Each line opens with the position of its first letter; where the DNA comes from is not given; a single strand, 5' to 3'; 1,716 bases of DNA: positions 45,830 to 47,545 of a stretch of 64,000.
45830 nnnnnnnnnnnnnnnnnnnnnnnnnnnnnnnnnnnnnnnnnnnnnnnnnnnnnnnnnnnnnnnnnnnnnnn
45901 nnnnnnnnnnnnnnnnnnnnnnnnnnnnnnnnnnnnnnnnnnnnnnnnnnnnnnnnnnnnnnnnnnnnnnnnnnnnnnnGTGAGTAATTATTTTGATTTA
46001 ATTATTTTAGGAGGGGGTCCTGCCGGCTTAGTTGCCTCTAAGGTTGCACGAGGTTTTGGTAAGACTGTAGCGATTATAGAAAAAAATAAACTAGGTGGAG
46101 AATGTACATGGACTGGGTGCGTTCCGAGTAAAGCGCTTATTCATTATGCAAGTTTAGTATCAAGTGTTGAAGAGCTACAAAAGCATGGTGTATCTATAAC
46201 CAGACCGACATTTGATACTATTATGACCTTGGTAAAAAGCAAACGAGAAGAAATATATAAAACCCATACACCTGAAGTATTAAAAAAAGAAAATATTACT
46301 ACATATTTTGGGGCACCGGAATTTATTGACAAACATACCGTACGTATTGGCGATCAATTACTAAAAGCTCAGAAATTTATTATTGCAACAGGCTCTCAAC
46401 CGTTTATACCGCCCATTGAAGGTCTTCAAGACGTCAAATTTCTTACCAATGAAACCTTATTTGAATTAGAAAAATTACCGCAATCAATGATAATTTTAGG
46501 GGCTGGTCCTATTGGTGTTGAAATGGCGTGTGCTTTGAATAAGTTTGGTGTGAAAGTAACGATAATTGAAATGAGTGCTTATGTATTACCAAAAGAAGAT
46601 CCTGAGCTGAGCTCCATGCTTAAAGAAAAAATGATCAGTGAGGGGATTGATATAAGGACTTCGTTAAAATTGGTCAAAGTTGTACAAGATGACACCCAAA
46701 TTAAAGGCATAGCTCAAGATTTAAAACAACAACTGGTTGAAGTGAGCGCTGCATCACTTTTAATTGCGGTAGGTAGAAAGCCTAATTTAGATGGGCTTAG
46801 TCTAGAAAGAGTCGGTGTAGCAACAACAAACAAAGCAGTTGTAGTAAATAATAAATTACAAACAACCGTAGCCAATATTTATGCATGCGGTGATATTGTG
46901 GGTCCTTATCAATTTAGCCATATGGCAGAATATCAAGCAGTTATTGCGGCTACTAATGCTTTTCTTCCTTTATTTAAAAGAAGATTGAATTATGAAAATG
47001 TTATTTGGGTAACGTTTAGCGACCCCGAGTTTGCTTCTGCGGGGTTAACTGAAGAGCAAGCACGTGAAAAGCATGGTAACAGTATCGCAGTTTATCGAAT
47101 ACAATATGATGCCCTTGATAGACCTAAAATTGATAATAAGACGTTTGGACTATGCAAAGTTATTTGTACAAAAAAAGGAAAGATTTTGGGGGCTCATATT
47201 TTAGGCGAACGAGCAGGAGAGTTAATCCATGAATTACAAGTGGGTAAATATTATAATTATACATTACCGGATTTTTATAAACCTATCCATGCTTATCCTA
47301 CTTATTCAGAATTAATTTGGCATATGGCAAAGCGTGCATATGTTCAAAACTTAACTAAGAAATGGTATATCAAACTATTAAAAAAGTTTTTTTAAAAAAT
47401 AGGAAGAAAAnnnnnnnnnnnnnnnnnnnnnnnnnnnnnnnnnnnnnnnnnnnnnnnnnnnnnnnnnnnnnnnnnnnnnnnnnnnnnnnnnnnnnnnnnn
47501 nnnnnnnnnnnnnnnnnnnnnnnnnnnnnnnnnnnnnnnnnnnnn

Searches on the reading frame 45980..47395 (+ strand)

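Call 67: search_protein_families(library=ncbifam, proteins=[window:45980-47395:+], max_evalue=1e-10)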
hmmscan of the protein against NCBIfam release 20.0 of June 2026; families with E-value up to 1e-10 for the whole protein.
window:45980-47395:+ (471 aa): 36 families (the best 25 are shown)
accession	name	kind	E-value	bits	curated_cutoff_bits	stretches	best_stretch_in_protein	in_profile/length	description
NF004991.0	PRK06370.1-3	subfamily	1.5e-119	399.9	620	1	3-469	34-502/509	FAD-containing oxidoreductase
TIGR01350.1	lipoamide_DH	equivalog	7.5e-111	371.1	408.8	1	5-457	2-458/461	dihydrolipoyl dehydrogenase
TIGR02053.1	MerA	equivalog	2.6e-102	343.2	454.45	1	5-454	1-453/465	mercury(II) reductase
NF004947.0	PRK06292.2-5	equivalog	2.8e-101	339.8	592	1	4-465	3-466/474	dihydrolipoyl dehydrogenase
NF004776.0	PRK06116.1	equivalog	2.5e-91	306.9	480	1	1-445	1-445/450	glutathione-disulfide reductase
NF004946.0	PRK06292.2-4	subfamily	1.6e-86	291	634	1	4-449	3-466/487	dihydrolipoyl dehydrogenase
NF004992.0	PRK06370.1-4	equivalog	2e-84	283.6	629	1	2-450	2-452/459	FAD-containing oxidoreductase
NF004943.0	PRK06292.2-1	equivalog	8.7e-79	265.4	432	1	4-452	3-454/456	dihydrolipoyl dehydrogenase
NF004939.0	PRK06292.1-1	equivalog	8.9e-77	258.8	435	1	3-431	4-436/476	dihydrolipoyl dehydrogenase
NF005884.0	PRK07846.1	equivalog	1.8e-76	257.6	501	1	4-422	3-419/454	mycothione reductase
NF003585.0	PRK05249.1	equivalog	2.9e-76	256.9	465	1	3-444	5-448/464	Si-specific NAD(P)(+) transhydrogenase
NF004945.0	PRK06292.2-3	equivalog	1.9e-75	254.5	494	1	4-457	3-456/457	dihydrolipoyl dehydrogenase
TIGR01424.1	gluta_reduc_2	equivalog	1.8e-71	241.1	606.05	1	5-446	3-442/446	glutathione-disulfide reductase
NF004990.0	PRK06370.1-1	equivalog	7.7e-71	239.1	842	1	1-449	1-451/459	FAD-containing oxidoreductase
TIGR01421.1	gluta_reduc_1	equivalog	1e-69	235.9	556.15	1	5-446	3-446/450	glutathione-disulfide reductase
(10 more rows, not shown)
